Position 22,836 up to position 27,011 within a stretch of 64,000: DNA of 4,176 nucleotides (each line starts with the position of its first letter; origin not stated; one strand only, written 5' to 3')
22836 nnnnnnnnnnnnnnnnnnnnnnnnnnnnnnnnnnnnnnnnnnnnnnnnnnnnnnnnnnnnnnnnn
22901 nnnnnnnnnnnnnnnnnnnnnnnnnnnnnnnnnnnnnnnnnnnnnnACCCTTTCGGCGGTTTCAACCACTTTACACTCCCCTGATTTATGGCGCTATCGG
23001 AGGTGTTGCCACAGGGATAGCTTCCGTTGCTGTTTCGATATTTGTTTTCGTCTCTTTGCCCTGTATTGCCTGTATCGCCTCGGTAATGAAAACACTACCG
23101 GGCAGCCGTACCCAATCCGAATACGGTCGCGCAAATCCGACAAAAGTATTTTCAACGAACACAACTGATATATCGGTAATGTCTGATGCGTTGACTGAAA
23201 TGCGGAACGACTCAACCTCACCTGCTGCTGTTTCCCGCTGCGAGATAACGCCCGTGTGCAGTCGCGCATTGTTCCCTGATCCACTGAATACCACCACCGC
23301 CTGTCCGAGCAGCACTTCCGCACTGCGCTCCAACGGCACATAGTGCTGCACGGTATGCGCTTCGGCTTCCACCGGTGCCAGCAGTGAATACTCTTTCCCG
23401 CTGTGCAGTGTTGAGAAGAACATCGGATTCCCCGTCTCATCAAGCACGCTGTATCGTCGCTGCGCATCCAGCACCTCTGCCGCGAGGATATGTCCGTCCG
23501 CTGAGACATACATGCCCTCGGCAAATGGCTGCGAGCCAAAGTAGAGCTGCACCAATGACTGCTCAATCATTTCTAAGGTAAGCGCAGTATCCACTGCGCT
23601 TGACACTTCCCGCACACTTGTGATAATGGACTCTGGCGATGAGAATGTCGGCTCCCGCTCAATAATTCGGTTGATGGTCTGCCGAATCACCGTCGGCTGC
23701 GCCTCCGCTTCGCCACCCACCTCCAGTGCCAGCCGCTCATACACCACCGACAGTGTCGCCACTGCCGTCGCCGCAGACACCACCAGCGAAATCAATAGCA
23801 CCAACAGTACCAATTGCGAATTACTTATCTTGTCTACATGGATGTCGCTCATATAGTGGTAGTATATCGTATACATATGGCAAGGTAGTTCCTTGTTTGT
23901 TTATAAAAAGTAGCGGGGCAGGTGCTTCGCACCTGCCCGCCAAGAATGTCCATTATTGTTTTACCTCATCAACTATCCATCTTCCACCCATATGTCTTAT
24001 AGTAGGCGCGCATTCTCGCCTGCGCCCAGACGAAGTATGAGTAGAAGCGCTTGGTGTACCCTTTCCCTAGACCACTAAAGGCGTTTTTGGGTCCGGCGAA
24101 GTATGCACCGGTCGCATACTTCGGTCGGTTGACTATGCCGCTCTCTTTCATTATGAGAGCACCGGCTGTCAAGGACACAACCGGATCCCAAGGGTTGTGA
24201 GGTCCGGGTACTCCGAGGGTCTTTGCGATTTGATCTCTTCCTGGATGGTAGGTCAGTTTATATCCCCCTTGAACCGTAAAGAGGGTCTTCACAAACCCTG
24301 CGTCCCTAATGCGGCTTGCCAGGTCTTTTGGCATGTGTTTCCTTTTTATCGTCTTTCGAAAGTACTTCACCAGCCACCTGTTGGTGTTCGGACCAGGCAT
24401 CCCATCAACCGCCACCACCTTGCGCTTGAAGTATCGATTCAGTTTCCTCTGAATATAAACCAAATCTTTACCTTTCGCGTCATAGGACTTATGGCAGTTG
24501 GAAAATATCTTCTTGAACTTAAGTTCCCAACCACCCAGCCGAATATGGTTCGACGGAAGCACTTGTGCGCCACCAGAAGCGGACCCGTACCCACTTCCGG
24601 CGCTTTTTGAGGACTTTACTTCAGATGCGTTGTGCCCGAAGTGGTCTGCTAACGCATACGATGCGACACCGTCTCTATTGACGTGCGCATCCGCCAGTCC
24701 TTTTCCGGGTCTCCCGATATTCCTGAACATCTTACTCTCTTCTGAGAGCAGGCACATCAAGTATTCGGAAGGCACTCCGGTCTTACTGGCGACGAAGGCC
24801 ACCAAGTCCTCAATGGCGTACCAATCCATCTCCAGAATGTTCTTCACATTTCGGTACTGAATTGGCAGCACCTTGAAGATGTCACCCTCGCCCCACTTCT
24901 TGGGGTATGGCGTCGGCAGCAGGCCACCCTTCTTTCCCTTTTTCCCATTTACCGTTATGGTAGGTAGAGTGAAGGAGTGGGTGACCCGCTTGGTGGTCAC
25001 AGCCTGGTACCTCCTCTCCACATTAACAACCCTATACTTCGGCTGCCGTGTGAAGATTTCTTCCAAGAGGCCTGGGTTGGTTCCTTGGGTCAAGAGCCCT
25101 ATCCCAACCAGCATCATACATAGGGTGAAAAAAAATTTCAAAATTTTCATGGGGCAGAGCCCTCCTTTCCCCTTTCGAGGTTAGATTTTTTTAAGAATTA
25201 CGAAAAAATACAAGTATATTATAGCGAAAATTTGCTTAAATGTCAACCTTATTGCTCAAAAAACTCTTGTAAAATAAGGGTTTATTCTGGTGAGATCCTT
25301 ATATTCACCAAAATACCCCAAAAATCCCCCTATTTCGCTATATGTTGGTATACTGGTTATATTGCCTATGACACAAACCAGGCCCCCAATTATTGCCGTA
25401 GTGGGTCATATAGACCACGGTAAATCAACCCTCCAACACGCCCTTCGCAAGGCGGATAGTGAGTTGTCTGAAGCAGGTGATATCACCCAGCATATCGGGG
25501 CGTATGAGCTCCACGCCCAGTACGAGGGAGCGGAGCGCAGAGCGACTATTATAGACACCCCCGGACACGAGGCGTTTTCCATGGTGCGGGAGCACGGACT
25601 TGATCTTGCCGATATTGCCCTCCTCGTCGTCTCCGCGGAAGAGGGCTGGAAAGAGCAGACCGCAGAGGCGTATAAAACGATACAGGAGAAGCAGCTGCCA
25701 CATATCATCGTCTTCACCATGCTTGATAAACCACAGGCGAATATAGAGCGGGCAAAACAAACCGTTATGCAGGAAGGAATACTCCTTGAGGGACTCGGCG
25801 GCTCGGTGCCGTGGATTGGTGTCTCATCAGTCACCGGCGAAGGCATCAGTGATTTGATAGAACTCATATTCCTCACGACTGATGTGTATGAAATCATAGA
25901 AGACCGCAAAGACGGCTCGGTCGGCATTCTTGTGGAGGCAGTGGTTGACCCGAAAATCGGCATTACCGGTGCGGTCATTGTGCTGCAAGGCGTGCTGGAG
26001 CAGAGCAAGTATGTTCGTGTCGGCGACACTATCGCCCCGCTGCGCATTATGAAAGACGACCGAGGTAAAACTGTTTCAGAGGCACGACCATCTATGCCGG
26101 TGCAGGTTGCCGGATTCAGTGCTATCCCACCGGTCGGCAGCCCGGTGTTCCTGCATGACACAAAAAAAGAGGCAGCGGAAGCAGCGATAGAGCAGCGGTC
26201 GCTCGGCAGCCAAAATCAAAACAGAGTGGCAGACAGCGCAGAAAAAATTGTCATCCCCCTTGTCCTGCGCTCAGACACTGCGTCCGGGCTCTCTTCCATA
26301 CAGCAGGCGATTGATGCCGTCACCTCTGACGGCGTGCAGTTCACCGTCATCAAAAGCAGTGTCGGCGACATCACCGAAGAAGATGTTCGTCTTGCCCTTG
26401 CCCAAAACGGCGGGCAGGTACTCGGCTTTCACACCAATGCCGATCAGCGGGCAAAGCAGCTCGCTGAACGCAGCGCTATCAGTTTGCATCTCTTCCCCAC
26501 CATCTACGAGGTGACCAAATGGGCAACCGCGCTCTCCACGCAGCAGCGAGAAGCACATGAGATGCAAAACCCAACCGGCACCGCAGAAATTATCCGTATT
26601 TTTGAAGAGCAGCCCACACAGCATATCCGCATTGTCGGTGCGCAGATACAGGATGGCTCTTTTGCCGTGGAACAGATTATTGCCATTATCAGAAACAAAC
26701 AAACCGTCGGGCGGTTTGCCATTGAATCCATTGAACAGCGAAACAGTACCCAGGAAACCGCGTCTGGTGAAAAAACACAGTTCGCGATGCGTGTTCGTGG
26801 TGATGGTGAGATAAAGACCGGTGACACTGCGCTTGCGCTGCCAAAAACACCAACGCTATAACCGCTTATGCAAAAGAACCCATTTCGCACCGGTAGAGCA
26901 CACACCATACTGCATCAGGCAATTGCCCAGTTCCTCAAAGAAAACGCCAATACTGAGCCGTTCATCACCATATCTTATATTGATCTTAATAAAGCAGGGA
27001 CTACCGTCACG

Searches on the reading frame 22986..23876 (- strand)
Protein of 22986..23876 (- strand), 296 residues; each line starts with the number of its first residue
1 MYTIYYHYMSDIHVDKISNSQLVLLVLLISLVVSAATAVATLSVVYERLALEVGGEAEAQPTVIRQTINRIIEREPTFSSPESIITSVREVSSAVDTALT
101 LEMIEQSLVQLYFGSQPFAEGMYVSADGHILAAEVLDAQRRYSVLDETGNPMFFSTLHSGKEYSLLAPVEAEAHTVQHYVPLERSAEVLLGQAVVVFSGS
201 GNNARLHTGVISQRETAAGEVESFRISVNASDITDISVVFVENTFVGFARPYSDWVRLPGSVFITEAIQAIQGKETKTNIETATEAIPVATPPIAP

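Call 7: search_protein_families(library=pfam, proteins=[window:22986-23876:-], max_evalue=0.01)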
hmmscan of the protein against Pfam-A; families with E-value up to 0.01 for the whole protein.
window:22986-23876:- (296 aa): 0 families

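Call 11: search_protein_families(library=ncbifam, proteins=[window:22986-23876:-], max_evalue=0.1)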
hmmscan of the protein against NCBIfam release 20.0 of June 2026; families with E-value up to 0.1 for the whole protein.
window:22986-23876:- (296 aa): 1 family
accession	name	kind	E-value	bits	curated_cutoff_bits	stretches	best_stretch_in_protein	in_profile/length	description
NF053639.1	Mfer334_fam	equivalog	0.082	12.7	260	0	42-103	96-155/209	pseudomurein biosynthesis protein PmurB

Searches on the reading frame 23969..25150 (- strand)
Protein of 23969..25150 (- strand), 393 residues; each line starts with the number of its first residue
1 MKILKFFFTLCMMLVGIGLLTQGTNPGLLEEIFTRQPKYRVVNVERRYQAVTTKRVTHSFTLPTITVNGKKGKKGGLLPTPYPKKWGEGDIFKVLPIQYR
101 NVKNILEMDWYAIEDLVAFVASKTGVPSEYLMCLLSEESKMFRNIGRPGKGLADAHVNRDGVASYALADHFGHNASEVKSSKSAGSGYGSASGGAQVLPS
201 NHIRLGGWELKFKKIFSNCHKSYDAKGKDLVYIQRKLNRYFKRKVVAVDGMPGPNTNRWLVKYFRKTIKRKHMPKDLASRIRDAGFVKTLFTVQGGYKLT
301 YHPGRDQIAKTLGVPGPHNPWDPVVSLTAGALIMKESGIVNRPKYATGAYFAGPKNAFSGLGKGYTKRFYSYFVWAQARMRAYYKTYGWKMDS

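Call 7: search_protein_families(library=pfam, proteins=[window:23969-25150:-], max_evalue=0.01)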
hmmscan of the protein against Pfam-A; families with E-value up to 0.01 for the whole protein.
window:23969-25150:- (393 aa): 0 families

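Call 11: search_protein_families(library=ncbifam, proteins=[window:23969-25150:-], max_evalue=0.1)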
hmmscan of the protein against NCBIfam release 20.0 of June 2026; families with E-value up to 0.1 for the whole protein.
window:23969-25150:- (393 aa): 2 families
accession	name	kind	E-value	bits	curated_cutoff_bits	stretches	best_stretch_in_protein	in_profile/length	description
NF047409.1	Cys_reg_CymR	equivalog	0.016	15.4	195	0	275-304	43-72/139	cysteine metabolism transcriptional regulator CymR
TIGR00738.1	rrf2_super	superfamily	0.093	12.6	73.3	0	266-305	35-73/132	Rrf2 family transcriptional regulator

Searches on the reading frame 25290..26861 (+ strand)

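Call 7: search_protein_families(library=pfam, proteins=[window:25290-26861:+], max_evalue=0.01)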
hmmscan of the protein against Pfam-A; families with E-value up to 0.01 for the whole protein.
window:25290-26861:+ (523 aa): 7 families
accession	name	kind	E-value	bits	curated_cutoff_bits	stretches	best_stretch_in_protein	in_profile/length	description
PF00009.33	GTP_EFTU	-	1.7e-29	103.2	26.5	1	34-194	5-183/188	Elongation factor Tu GTP binding domain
PF11987.13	IF-2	-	3e-18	66.3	27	1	314-409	19-113/117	Translation-initiation factor 2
PF22042.2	EF-G_D2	-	2.7e-12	47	27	1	212-283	4-78/84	Elongation factor G domain 2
PF01926.29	MMR_HSR1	-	2.7e-11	44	21.9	1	35-143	2-112/113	50S ribosome-binding GTPase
PF00350.29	Dynamin_N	-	2.7e-05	24.7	27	0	82-143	100-166/168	Dynamin family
PF00071.28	Ras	-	2.8e-05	24.2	21.6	1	36-146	3-115/162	Ras family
PF08477.19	Roc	-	0.0054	17.4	27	0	35-136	2-107/119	Ras of Complex, Roc, domain of DAPkinase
